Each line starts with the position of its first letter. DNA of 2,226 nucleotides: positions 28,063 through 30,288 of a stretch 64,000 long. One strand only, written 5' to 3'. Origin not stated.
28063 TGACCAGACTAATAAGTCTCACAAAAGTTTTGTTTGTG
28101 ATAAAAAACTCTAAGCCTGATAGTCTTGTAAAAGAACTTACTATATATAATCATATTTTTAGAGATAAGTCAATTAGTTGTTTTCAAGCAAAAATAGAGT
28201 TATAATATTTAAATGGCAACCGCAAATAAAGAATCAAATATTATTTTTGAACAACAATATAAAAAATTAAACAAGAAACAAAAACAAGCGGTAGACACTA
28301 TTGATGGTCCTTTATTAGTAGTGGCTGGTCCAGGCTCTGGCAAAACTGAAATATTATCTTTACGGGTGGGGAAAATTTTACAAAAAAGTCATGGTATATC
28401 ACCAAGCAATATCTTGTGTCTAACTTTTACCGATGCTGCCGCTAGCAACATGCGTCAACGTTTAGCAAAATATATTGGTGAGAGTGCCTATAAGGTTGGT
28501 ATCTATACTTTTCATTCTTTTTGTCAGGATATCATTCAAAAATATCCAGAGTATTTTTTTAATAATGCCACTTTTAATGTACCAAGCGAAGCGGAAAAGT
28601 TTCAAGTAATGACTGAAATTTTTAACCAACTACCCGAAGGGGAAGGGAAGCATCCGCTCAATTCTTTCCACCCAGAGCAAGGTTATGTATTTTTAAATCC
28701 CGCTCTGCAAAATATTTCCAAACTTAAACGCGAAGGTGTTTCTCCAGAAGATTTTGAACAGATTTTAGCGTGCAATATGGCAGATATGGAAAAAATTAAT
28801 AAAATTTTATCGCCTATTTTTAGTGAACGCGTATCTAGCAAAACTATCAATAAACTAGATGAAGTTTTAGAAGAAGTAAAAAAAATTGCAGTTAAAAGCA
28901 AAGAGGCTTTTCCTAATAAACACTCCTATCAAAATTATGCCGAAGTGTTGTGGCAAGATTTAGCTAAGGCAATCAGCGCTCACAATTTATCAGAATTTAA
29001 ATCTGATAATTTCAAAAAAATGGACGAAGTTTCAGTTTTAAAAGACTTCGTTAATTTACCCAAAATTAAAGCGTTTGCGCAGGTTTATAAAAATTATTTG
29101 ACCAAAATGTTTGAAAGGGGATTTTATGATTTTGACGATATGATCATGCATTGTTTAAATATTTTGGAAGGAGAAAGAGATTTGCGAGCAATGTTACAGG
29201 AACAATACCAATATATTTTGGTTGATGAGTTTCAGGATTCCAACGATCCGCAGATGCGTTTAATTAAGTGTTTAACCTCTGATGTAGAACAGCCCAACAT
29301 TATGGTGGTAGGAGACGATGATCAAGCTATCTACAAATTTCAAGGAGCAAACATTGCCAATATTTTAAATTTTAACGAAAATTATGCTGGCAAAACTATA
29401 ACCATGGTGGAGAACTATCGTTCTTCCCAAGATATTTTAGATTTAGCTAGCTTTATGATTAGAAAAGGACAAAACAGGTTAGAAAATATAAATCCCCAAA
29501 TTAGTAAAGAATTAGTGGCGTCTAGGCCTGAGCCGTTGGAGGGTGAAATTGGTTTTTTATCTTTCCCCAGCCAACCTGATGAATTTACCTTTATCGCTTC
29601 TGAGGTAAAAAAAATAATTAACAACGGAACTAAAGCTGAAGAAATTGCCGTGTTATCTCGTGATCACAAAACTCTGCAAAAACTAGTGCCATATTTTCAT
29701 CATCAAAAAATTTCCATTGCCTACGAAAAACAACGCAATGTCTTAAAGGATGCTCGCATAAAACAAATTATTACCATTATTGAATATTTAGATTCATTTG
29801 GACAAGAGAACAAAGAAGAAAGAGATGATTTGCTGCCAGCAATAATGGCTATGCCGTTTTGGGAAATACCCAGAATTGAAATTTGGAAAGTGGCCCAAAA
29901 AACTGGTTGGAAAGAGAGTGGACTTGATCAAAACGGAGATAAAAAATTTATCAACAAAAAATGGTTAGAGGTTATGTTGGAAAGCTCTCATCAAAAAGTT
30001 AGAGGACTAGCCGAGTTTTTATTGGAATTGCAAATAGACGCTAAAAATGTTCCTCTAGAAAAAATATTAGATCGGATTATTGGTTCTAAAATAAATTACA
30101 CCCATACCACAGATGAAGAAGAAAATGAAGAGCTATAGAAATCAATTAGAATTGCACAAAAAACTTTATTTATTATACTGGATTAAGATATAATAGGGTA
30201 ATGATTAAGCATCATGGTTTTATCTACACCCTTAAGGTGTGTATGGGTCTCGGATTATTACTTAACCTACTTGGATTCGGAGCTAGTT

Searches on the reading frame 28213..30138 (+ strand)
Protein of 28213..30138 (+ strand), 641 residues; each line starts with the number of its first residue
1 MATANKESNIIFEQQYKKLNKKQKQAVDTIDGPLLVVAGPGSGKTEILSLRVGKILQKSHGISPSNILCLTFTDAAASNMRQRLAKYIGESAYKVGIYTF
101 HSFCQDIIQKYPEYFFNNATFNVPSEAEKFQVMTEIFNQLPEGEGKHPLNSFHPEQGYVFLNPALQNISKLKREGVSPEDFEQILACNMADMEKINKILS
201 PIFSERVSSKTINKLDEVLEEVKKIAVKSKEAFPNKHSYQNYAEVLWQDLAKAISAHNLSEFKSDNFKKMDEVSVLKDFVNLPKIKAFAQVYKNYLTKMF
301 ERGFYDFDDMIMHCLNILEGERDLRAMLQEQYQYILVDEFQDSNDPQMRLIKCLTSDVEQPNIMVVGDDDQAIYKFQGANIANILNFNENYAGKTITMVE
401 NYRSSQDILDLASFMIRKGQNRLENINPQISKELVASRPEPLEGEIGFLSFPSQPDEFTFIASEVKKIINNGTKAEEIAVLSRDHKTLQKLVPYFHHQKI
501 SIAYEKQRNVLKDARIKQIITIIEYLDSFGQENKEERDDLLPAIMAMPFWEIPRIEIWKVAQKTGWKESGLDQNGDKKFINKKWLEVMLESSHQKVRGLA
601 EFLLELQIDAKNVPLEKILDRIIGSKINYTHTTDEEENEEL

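Call 14: search_protein_families(library=pfam, proteins=[window:28213-30138:+], max_evalue=0.001)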
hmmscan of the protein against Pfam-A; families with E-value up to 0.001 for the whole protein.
window:28213-30138:+ (641 aa): 4 families
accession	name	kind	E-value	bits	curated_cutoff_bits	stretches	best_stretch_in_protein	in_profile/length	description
PF00580.27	UvrD-helicase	-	5.9e-70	236.5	23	1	19-391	1-270/271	UvrD/REP helicase N-terminal domain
PF13245.12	AAA_19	-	6.6e-21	75.3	25.1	1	23-376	1-133/134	AAA domain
PF13361.12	UvrD_C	-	2.1e-14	54.2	25.6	1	396-527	1-123/350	UvrD-like helicase C-terminal domain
PF13604.12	AAA_30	-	7.8e-07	29.4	27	0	18-84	1-66/191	AAA domain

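Call 15: search_protein_families(library=padloc, proteins=[window:28213-30138:+], max_evalue=0.1)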
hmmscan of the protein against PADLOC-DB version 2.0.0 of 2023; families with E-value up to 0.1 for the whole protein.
window:28213-30138:+ (641 aa): 54 families (the best 25 are shown)
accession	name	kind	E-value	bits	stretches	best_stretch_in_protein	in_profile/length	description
PDLC00114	GajB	-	6.9e-79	264.1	2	276-522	160-398/635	UrvD helicase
PDLC03802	RTasHel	-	9.1e-72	240.9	2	272-505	140-340/675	DRT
PDLC00132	GajB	-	2.6e-65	219.2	2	283-511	166-387/625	UrvD helicase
PDLC00117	GajB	-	2.2e-56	189.6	2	284-520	171-395/604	UrvD helicase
PDLC00103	GajB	-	3.2e-49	166.4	2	254-527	136-401/612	UrvD helicase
PDLC00134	GajB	-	4.1e-46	155.9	2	223-537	103-411/431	UrvD helicase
PDLC00127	GajB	-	3.3e-43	146.1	2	255-489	130-351/594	UrvD helicase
PDLC00119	GajB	-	6.7e-41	138.9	2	231-501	127-362/565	UrvD helicase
PDLC00121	GajB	-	2.9e-40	136.4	2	301-521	173-377/565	UrvD helicase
PDLC00129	GajB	-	8.4e-36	121.7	2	233-531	133-401/594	UrvD helicase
PDLC00107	GajB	-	2.4e-35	120.2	2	241-503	127-374/587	UrvD helicase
PDLC00130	GajB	-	1.1e-34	117.7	2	290-417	164-291/589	UrvD helicase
PDLC00116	GajB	-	1.3e-33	114.6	2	307-485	135-301/557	UrvD helicase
PDLC00104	GajB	-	8.8e-32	108.6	2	299-500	133-320/574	UrvD helicase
PDLC00144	GajB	-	1.7e-30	104.2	2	305-527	134-347/559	UrvD helicase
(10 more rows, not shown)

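Call 20: find_related_loci(query=window:28213-30138:+, collection=genome_contigs, flank=6000)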
Query window:28213-30138:+ (641 aa) in genome_contigs; peptide patterns used: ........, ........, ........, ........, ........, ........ (x = any residue, [..] = any of these).
87 stretches matched a pattern; 54 encode a relative of the query (tblastn E <= 1e-3); 54 distinct loci.
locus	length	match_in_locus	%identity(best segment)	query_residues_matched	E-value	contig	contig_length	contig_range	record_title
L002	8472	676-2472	38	12-624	2e-126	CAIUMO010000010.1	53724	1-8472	uncultured bacterium isolate Ki1-2-7m_bin-647 genome assembly, contig: bin-647:10/29, whole genome shotgun sequence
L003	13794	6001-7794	38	12-624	8e-126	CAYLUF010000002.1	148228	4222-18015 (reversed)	MAG TPA_asm: uncultured Candidatus Saccharibacteria bacterium isolate binchicken_co173_139 genome assembly, contig: NODE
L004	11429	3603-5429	38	12-631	2e-125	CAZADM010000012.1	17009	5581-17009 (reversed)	MAG TPA_asm: uncultured Candidatus Saccharibacteria bacterium isolate SRP192927_co2_955 genome assembly, contig: NODE_54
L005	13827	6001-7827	36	12-635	2e-124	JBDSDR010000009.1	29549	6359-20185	MAG: Candidatus Saccharimonadales bacterium isolate cluster1_bin.186 k127_1983180, whole genome shotgun sequence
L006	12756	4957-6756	37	12-624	1e-123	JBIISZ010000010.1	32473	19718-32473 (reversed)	MAG: Candidatus Saccharimonadales bacterium isolate ME2004-06-11_3300042997_group2_bin138 Rohwer_bin1547_scaffold_608_c1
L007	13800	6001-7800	37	12-624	3e-123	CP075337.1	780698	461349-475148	Candidatus Saccharibacteria bacterium TM7i chromosome, complete genome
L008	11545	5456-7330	35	12-640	4e-123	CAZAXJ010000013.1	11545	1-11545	MAG TPA_asm: uncultured Candidatus Saccharibacteria bacterium isolate SRP292972_co3_111 genome assembly, contig: NODE_24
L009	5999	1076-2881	37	10-624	6e-123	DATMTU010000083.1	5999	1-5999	MAG TPA_asm: Dongiaceae bacterium isolate SMAG_U13021 k141_16602, whole genome shotgun sequence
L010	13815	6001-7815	37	12-627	2e-122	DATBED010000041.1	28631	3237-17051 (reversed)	MAG TPA_asm: Candidatus Saccharimonadales bacterium isolate SMAG_U5828 k141_3648220, whole genome shotgun sequence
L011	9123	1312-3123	37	10-626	1e-117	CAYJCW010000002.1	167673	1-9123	MAG TPA_asm: uncultured Candidatus Saccharibacteria bacterium isolate ERP123247_co1_9 genome assembly, contig: NODE_37_l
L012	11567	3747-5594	36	12-640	2e-117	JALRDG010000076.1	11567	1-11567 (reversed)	MAG: Candidatus Saccharimonadia bacterium isolate JJ.33 JJ_1379514, whole genome shotgun sequence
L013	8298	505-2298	37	12-624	3e-117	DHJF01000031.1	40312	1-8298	MAG TPA_asm: Candidatus Saccharibacteria bacterium UBA4727 UBA4727_contig_1543, whole genome shotgun sequence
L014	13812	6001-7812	35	12-625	2e-110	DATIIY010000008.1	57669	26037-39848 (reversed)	MAG TPA_asm: Candidatus Saccharimonadales bacterium isolate SMAG_U15677 k141_553996, whole genome shotgun sequence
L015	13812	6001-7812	35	12-626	5e-110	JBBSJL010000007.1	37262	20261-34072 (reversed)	MAG: Candidatus Saccharimonadales bacterium isolate LS4_metabat2.004 LS4_metabat2.004_K_955428_L_37262_cov_13.7125, whol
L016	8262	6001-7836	35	9-624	5e-109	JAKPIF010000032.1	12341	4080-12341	MAG: bacterium isolate USOA134_metabat.2 k141_419012, whole genome shotgun sequence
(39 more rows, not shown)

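Call 36: find_related_loci(query=window:28213-30138:+, collection=metagenome_contigs, flank=5000)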
Query window:28213-30138:+ (641 aa) in metagenome_contigs; peptide patterns used: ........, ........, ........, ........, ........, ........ (x = any residue, [..] = any of these).
116 stretches matched a pattern; 34 encode a relative of the query (tblastn E <= 1e-3); 34 distinct loci.
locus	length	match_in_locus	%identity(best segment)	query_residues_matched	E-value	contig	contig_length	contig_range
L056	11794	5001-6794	38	12-624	5e-126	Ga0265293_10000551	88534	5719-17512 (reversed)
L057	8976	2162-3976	37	12-626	1e-120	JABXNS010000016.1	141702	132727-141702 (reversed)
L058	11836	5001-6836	35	9-624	5e-110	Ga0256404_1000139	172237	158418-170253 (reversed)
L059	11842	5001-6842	45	12-637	9e-163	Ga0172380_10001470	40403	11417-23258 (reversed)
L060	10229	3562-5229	32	4-571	1e-95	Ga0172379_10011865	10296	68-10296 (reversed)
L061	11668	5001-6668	33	4-571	3e-95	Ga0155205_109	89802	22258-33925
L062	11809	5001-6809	37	12-625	3e-124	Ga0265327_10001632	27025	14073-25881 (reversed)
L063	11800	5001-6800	37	12-624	4e-121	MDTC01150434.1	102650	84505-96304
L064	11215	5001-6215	34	12-491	4e-76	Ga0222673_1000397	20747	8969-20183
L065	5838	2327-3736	32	12-572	1e-74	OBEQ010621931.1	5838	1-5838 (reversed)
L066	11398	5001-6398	31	8-560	2e-74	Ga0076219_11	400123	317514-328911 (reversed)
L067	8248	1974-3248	32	12-511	6e-74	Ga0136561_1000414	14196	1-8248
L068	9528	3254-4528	32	12-511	2e-73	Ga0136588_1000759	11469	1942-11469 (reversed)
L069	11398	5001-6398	31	8-560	2e-74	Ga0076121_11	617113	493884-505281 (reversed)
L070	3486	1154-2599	29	3-567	1e-68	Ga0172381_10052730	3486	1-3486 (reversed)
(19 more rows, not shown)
